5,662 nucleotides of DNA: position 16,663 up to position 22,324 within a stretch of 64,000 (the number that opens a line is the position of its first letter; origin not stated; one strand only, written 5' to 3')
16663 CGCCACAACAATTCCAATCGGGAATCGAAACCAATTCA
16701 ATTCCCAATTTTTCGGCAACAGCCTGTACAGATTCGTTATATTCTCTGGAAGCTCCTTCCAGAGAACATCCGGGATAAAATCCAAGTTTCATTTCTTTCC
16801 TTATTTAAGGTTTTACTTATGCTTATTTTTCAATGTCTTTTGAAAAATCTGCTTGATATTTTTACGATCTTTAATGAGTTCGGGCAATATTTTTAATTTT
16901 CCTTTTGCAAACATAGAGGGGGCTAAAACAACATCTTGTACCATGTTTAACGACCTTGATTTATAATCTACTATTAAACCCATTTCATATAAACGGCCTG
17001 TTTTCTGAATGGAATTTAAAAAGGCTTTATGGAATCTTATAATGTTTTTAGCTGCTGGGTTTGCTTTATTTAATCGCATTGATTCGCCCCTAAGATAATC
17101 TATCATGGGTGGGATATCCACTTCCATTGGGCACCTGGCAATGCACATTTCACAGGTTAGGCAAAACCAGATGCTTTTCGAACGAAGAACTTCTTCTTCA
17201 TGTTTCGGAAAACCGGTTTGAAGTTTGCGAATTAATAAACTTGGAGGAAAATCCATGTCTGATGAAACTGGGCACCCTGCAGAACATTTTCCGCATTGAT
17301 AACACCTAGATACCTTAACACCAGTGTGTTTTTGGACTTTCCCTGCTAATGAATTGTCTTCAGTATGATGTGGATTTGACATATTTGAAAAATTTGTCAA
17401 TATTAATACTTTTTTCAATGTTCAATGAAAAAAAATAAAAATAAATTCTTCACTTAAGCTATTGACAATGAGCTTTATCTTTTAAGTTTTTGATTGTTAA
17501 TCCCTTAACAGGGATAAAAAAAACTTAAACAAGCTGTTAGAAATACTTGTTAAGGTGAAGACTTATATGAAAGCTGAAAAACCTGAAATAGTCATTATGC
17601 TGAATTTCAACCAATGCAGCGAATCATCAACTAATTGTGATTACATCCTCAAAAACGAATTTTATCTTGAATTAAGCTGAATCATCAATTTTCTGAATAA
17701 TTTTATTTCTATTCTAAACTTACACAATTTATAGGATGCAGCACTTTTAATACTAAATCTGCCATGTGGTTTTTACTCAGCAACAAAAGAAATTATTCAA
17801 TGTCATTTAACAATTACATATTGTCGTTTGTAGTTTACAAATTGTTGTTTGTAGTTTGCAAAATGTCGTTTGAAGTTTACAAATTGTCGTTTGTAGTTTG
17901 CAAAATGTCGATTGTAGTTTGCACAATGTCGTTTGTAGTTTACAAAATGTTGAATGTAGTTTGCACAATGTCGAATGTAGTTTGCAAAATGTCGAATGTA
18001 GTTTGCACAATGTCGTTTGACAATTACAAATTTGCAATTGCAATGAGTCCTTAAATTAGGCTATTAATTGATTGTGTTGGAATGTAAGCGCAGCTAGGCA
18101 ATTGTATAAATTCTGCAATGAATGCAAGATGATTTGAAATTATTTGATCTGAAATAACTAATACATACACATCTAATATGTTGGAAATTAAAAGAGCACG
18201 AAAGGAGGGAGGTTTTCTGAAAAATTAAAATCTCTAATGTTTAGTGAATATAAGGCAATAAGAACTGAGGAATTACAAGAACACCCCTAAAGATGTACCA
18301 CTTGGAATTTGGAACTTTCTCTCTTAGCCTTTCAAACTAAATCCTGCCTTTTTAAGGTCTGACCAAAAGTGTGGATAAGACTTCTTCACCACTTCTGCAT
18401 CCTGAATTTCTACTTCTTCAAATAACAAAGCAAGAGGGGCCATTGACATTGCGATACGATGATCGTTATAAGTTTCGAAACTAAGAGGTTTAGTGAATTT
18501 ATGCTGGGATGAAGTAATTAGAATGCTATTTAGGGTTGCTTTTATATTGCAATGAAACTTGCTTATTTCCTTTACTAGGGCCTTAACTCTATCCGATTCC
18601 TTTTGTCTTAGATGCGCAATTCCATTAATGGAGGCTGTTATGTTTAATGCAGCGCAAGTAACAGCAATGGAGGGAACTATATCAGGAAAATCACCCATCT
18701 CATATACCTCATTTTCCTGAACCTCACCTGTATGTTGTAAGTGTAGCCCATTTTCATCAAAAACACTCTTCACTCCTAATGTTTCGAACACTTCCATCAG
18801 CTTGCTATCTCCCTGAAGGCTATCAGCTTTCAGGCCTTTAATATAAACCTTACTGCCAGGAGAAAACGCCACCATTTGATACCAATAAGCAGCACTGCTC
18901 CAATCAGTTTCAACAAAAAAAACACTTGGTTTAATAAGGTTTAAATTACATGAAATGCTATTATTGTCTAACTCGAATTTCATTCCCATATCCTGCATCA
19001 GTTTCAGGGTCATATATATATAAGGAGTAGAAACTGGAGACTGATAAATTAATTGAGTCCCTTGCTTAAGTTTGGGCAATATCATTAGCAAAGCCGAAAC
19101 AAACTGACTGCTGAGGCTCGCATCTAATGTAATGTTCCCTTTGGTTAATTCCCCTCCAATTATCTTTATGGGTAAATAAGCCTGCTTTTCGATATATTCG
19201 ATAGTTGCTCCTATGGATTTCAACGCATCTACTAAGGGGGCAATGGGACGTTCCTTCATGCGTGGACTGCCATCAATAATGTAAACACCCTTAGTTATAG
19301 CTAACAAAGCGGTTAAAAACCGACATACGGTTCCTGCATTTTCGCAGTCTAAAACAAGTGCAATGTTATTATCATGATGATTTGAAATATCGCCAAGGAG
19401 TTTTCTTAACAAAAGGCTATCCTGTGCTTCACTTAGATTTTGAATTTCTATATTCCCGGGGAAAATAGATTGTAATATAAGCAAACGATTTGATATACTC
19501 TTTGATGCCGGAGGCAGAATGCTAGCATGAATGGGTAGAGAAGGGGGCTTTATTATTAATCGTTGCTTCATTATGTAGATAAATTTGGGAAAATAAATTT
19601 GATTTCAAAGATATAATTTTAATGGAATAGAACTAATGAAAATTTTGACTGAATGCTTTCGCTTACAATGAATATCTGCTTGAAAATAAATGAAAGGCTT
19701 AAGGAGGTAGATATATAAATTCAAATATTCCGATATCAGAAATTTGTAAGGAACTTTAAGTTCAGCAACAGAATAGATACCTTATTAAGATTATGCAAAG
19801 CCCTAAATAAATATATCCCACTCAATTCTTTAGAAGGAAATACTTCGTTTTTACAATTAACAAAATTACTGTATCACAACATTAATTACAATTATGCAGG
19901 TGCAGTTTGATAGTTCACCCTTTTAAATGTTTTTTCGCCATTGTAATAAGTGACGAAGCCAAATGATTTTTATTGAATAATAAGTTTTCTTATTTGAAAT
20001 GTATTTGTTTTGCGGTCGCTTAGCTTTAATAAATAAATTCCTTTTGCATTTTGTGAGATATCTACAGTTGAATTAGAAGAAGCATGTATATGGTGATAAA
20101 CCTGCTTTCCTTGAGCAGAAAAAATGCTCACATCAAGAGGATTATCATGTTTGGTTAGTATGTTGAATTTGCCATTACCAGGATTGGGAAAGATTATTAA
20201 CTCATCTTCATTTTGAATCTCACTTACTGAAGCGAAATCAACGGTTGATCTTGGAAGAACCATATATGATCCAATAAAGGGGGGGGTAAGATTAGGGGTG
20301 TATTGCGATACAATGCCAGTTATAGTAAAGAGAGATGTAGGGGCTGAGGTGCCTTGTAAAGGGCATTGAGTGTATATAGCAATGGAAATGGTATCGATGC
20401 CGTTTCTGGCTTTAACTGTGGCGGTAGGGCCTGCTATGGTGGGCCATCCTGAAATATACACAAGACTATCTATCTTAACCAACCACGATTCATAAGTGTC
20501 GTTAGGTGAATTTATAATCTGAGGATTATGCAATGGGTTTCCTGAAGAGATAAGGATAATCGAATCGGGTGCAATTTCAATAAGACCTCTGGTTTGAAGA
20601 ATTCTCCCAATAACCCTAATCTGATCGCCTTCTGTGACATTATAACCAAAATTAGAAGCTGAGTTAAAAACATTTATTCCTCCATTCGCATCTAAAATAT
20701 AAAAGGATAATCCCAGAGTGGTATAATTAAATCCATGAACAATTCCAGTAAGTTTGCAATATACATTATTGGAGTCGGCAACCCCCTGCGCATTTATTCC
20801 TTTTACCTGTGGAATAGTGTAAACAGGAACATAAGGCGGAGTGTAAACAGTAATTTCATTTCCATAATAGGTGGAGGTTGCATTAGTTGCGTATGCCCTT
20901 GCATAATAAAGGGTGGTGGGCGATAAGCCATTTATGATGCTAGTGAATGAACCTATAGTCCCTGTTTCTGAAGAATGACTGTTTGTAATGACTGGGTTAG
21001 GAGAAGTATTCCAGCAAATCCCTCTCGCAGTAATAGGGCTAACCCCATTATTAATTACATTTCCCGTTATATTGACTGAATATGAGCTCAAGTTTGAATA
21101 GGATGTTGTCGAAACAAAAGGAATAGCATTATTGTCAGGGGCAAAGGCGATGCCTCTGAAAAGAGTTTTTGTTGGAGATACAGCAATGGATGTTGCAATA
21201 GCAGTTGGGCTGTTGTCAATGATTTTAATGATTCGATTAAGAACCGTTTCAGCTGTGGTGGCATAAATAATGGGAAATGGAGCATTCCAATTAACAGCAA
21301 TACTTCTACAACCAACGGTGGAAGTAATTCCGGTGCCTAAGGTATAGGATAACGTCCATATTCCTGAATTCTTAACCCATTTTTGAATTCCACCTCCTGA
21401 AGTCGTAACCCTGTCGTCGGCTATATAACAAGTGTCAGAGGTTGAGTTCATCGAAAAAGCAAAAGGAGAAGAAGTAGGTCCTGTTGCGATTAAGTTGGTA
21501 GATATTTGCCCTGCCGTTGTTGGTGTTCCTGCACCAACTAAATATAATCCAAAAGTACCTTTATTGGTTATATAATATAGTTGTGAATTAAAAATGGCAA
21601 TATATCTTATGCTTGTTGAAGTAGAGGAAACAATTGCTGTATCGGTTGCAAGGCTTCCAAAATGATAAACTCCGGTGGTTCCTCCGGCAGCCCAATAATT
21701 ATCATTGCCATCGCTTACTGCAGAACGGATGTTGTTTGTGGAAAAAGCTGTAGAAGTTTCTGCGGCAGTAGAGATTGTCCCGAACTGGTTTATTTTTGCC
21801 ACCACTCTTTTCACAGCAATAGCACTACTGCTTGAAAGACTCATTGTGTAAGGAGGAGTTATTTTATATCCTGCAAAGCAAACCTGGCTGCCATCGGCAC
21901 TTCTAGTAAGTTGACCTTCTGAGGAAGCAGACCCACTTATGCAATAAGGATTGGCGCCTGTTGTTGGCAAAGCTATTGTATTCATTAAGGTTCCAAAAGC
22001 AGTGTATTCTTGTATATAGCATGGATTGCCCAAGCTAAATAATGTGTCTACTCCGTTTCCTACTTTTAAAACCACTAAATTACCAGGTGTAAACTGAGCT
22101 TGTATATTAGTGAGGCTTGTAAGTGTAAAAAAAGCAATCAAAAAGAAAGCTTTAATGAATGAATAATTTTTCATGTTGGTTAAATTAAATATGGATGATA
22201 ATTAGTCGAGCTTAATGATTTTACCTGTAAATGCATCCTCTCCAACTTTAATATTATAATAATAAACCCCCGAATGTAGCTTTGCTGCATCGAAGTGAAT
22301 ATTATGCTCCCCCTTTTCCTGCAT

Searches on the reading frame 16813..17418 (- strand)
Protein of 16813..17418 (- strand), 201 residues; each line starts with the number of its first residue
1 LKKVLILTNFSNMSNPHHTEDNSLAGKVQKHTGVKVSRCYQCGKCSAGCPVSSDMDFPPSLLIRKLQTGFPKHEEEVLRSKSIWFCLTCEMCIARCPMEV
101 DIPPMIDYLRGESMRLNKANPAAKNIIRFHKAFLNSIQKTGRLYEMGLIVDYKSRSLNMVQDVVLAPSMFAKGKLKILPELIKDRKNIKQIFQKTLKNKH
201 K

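Call 36: search_protein_families(library=pfam, proteins=[window:16813-17418:-], max_evalue=0.001)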
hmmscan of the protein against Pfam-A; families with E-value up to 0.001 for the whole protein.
window:16813-17418:- (201 aa): 10 families
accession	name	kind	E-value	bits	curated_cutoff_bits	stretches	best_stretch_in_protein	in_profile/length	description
PF13183.11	Fer4_8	-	8.1e-11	42.7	27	1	36-100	2-68/68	4Fe-4S dicluster domain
PF13534.11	Fer4_17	-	3.3e-09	37.6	22.2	1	38-101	1-61/61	4Fe-4S dicluster domain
PF13237.11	Fer4_10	-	2.4e-08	34.2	25.5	1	36-97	6-53/53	4Fe-4S dicluster domain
PF13187.11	Fer4_9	-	5.3e-07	30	27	1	38-99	1-50/52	4Fe-4S dicluster domain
PF14691.11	Fer4_20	-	4.5e-06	26.9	25.8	0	86-114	24-54/113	Dihydroprymidine dehydrogenase domain II, 4Fe-4S cluster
PF25160.1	LdpA_Fe-S-bd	-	1.3e-05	25.4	27.6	1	31-52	20-41/49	LdpA Fe-S cluster-binding domain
PF13746.11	Fer4_18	-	1.5e-05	25.6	27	0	74-102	49-77/114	4Fe-4S dicluster domain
PF14697.11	Fer4_21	-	5.1e-05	23.7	35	0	26-52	28-54/59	4Fe-4S dicluster domain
PF12838.12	Fer4_7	-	5.5e-05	24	27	0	38-99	1-51/52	4Fe-4S dicluster domain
PF13484.11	Fer4_16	-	0.00024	22.2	30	0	38-98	1-65/66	4Fe-4S double cluster binding domain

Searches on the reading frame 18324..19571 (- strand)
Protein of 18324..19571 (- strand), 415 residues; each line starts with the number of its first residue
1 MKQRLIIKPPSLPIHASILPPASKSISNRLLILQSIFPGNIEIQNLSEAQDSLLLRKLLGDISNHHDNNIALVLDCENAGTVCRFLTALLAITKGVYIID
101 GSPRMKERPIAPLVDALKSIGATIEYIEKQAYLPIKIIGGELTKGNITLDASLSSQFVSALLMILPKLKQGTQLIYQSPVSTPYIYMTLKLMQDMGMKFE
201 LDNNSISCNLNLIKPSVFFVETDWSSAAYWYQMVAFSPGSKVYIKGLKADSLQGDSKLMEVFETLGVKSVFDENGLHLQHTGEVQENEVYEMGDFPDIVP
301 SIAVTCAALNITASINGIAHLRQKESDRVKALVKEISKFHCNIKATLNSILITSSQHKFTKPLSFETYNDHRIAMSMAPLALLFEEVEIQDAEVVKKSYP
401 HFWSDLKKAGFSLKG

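Call 36: search_protein_families(library=pfam, proteins=[window:18324-19571:-], max_evalue=0.001)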
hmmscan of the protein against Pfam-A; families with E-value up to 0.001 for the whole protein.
window:18324-19571:- (415 aa): 1 family
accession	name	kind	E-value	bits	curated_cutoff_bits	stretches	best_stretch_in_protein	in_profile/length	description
PF00275.25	EPSP_synthase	-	3e-80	270.4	22.8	1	13-406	6-417/417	EPSP synthase (3-phosphoshikimate 1-carboxyvinyltransferase)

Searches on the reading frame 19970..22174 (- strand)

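Call 36: search_protein_families(library=pfam, proteins=[window:19970-22174:-], max_evalue=0.001)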
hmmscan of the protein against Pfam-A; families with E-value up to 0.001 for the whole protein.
window:19970-22174:- (734 aa): 1 family
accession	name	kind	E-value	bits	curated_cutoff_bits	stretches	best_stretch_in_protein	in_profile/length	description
PF18962.6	Por_Secre_tail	-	5.8e-13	49.4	27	1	661-733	1-75/75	Secretion system C-terminal sorting domain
